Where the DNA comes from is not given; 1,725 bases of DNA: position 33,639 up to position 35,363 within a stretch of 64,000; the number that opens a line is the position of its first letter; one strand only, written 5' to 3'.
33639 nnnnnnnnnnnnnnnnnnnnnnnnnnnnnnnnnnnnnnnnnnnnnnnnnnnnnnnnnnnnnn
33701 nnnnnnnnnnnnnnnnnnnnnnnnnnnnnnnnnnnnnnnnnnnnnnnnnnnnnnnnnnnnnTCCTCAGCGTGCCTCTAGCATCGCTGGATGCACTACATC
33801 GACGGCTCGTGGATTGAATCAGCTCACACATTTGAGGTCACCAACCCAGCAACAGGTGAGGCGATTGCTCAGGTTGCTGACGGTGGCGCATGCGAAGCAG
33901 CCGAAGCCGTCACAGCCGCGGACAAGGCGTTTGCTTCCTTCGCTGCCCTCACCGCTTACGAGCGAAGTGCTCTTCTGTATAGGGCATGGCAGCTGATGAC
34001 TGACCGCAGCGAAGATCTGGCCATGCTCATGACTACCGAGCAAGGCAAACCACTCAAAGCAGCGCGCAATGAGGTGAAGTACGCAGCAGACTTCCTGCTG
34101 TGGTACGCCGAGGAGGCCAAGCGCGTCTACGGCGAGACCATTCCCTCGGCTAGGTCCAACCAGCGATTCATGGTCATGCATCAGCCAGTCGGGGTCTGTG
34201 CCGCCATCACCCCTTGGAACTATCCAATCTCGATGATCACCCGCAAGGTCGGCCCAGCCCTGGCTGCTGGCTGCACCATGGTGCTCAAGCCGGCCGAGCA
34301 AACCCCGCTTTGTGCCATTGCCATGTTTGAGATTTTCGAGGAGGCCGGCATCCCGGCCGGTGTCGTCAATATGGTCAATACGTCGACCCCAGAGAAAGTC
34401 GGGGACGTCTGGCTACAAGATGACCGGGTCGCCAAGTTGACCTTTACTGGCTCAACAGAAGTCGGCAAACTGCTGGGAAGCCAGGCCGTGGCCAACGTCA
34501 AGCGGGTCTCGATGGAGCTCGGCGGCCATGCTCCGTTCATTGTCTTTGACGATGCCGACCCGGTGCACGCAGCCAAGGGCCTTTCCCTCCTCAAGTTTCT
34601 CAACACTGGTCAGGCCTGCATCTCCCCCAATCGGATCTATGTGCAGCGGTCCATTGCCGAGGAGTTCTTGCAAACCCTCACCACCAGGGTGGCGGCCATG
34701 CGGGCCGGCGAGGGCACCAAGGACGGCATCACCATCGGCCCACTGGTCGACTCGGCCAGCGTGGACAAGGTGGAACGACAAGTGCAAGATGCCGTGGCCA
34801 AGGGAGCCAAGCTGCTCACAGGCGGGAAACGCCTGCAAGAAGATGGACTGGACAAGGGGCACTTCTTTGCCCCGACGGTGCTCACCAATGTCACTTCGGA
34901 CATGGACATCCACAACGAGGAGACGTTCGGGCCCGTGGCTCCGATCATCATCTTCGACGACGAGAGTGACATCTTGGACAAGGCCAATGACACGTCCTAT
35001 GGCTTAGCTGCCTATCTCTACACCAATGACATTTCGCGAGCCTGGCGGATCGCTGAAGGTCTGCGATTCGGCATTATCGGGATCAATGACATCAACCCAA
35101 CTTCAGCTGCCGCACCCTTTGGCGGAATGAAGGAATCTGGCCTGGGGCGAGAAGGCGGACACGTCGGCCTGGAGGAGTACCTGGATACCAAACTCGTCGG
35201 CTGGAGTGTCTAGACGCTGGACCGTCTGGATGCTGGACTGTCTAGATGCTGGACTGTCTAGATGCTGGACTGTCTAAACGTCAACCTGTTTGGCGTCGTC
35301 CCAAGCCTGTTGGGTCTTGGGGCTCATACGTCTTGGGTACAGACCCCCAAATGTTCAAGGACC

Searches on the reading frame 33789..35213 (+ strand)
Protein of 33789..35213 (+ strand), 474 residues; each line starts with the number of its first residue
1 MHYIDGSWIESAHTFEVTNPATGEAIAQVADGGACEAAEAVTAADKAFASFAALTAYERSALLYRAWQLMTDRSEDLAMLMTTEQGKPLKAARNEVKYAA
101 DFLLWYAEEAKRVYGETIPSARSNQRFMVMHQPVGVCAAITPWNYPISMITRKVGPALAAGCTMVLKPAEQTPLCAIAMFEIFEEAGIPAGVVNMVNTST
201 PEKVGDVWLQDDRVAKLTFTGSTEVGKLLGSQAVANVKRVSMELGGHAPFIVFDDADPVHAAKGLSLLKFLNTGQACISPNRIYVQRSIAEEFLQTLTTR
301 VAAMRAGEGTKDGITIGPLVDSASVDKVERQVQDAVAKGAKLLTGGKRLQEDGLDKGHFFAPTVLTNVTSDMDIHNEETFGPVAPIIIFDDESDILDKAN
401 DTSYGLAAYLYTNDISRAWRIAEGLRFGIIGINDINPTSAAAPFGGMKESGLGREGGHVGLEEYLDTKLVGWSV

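Call 11: search_protein_families(library=pfam, proteins=[window:33789-35213:+])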
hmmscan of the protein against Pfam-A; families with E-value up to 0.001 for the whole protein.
window:33789-35213:+ (474 aa): 1 family
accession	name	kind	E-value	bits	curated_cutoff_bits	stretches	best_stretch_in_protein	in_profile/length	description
PF00171.27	Aldedh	-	5.8e-170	566.2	23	1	8-470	1-461/461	Aldehyde dehydrogenase family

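Call 12: find_encoding_contigs(protein=window:33789-35213:+, flank=10000, max_places=10)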
Protein window:33789-35213:+ (474 aa): 1 contig read that carries it; 1 place shown.
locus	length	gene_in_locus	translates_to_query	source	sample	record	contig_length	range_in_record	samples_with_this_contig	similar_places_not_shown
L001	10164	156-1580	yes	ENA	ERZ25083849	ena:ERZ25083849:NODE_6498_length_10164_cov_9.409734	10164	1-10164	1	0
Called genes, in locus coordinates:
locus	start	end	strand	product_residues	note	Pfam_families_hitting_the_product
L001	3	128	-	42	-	?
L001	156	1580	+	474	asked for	PF00171:Aldedh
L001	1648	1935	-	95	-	-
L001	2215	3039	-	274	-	PF02596:DUF169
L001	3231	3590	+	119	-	-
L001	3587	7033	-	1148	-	PF17757:UvrB_inter, PF02559:CarD_TRCF_RID, PF00270:DEAD, PF04851:ResIII, PF00271:Helicase_C, PF03461:TRCF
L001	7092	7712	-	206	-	PF04892:VanZ-LLP1 (weak)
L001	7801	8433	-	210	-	PF01195:Pept_tRNA_hydro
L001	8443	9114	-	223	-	-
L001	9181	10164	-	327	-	PF13793:Pribosyltran_N, PF00156:Pribosyltran, PF14572:Pribosyl_synth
